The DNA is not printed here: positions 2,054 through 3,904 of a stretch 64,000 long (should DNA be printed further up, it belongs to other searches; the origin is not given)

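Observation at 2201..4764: Cysteine-free archaeosortase homologue translationally coupled to a processive GT2 synthase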

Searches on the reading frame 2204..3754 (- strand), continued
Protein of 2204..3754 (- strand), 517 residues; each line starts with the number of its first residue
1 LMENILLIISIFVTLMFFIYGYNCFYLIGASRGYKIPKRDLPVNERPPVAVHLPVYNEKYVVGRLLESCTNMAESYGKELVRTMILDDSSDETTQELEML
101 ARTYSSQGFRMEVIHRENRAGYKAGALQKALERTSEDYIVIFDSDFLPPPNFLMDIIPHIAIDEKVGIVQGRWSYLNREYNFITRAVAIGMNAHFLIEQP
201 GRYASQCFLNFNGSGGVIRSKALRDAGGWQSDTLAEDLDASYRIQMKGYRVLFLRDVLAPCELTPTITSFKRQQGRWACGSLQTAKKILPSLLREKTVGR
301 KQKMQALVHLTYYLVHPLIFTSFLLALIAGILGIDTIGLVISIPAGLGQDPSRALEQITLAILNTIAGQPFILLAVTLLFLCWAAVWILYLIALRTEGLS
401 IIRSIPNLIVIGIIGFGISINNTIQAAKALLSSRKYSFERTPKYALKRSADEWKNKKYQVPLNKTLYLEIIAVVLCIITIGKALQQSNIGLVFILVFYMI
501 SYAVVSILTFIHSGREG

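Call 74: fold_search(model_id=the predicted structure, library=pdb)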
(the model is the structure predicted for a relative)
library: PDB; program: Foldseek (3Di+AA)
matches with E <= 10: 1141; with E <= 0.001: 212
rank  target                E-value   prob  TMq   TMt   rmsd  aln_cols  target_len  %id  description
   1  9b8v_E                2.1e-20  1.00  0.62  0.40   9.9       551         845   17  AlphaFold2 informed cryo-EM model of the E. coli cellulose synthase BcsAG3B6 complex (released 2025-02-19)
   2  4p00_A                4.4e-20  1.00  0.69  0.50   5.2       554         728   20  Bacterial Cellulose Synthase in complex with cyclic-di-GMP and UDP (released 2014-04-09)
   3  5ej1_A                2.2e-19  1.00  0.69  0.51   5.2       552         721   20  Pre-translocation state of bacterial cellulose synthase (released 2016-03-30)
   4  9fnn_A                5.7e-18  1.00  0.64  0.43   7.6       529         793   17  Cryo-EM structure of the c-di-GMP-saturated 'crown'less Bcs macrocomplex for cellulose secretion in E. coli (released 2024-10-16)
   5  4hg6_A                7.7e-18  1.00  0.66  0.48   6.6       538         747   18  Structure of a cellulose synthase - cellulose translocation intermediate (released 2012-12-19)
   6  9fmz_A                2.2e-17  1.00  0.61  0.41   7.3       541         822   16  Cryo-EM structure of the c-di-GMP-bound synthase:pEtN transferase complex (BcsA-Bct-G3) from the E. coli cellulose sec (released 2024-10-16)
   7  9fp0_A                3.8e-16  1.00  0.56  0.39   7.0       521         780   17  Cryo-EM structure of the 'crown'less Bcs macrocomplex for E. coli cellulose secretion in non-saturating c-di-GMP (loca (released 2024-10-16)
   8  9fmv_A                4.0e-16  1.00  0.54  0.38   7.8       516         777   17  Cryo-EM structure of the c-di-GMP-free synthase:pEtN transferase complex (BcsA-Bct-G3) from the E. coli cellulose secr (released 2024-10-16)
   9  6yv7_B                4.1e-14  1.00  0.47  0.68   8.1       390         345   22  Mannosyltransferase PcManGT from Pyrobaculum calidifontis (released 2020-07-22)
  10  6yv7_A                5.0e-14  1.00  0.47  0.68   8.7       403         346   21  Mannosyltransferase PcManGT from Pyrobaculum calidifontis (released 2020-07-22)
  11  7sp7_A                3.0e-13  1.00  0.48  0.49  17.0       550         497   15  Chlorella virus hyaluronan synthase inhibited by UDP (released 2022-04-06)
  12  7sp9_A                6.2e-13  1.00  0.46  0.48  16.1       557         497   15  Chlorella virus Hyaluronan Synthase in the GlcNAc-primed channel-closed state (released 2022-04-06)
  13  7sp8_A                9.1e-13  1.00  0.50  0.51  17.7       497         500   12  Chlorella virus Hyaluronan Synthase bound to UDP-GlcNAc (released 2022-04-06)
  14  8smn_A                2.3e-12  1.00  0.49  0.49  16.5       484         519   16  Xenopus laevis hyaluronan synthase 1, nascent HA polymer bound state (released 2024-05-01)
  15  8smp_A                2.4e-12  1.00  0.57  0.56   9.7       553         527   15  Xenopus laevis hyaluronan synthase 1, UDP-bound, gating loop inserted state (released 2024-05-01)
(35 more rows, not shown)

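Call 80: find_encoding_contigs(protein=P0126, flank=6000, max_places=2)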
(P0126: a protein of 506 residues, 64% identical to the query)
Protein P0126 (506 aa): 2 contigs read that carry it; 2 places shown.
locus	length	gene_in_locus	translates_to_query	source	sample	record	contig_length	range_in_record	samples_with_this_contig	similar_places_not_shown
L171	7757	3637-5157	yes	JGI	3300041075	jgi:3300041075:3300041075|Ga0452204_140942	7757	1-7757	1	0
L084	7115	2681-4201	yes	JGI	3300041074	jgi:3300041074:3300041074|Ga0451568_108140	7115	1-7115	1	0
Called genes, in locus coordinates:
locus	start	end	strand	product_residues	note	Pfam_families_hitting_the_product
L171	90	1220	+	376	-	PF25596:CPSase_L_D1, PF02222:ATP-grasp, PF02786:CPSase_L_D2, PF07478:Dala_Dala_lig_C (weak), PF15632:ATPgrasp_Ter (weak)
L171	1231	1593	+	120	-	PF02142:MGS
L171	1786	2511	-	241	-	-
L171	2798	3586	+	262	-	PF09721:Exosortase_EpsH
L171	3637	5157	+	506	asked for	PF00535:Glycos_transf_2, PF13641:Glyco_tranf_2_3, PF13506:Glyco_transf_21, PF13632:Glyco_trans_2_3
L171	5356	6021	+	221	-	-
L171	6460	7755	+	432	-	?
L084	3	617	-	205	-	?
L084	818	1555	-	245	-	-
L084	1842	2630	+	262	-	PF09721:Exosortase_EpsH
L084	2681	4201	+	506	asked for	PF00535:Glycos_transf_2, PF13641:Glyco_tranf_2_3, PF13506:Glyco_transf_21, PF13632:Glyco_trans_2_3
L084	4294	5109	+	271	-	-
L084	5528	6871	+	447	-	PF00390:malic, PF03949:Malic_M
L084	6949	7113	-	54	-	?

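Call 81: find_encoding_contigs(protein=P0128, flank=6000, max_places=2)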
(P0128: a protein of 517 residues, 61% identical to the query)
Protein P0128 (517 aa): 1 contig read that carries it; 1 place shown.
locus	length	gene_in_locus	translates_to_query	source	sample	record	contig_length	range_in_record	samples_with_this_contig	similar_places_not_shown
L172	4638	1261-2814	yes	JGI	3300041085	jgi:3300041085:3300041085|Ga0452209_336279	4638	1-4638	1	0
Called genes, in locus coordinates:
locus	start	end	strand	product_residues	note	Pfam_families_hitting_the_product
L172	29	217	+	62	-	-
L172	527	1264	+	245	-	PF09721:Exosortase_EpsH (weak)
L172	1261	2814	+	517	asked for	PF13506:Glyco_transf_21, PF13641:Glyco_tranf_2_3, PF00535:Glycos_transf_2, PF13632:Glyco_trans_2_3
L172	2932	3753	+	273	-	-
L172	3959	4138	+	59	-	-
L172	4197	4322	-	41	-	-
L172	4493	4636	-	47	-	?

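Call 82: find_encoding_contigs(protein=P0127, flank=6000, max_places=2)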
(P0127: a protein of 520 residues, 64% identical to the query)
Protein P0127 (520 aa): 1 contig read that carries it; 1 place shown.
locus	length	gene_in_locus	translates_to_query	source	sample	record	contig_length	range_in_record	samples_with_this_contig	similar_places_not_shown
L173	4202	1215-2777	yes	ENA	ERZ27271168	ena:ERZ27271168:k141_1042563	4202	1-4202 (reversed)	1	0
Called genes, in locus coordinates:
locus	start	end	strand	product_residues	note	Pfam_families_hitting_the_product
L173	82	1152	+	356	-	PF18884:TSP3_bac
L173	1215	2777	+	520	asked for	PF13506:Glyco_transf_21, PF00535:Glycos_transf_2, PF13641:Glyco_tranf_2_3, PF13632:Glyco_trans_2_3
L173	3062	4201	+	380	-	?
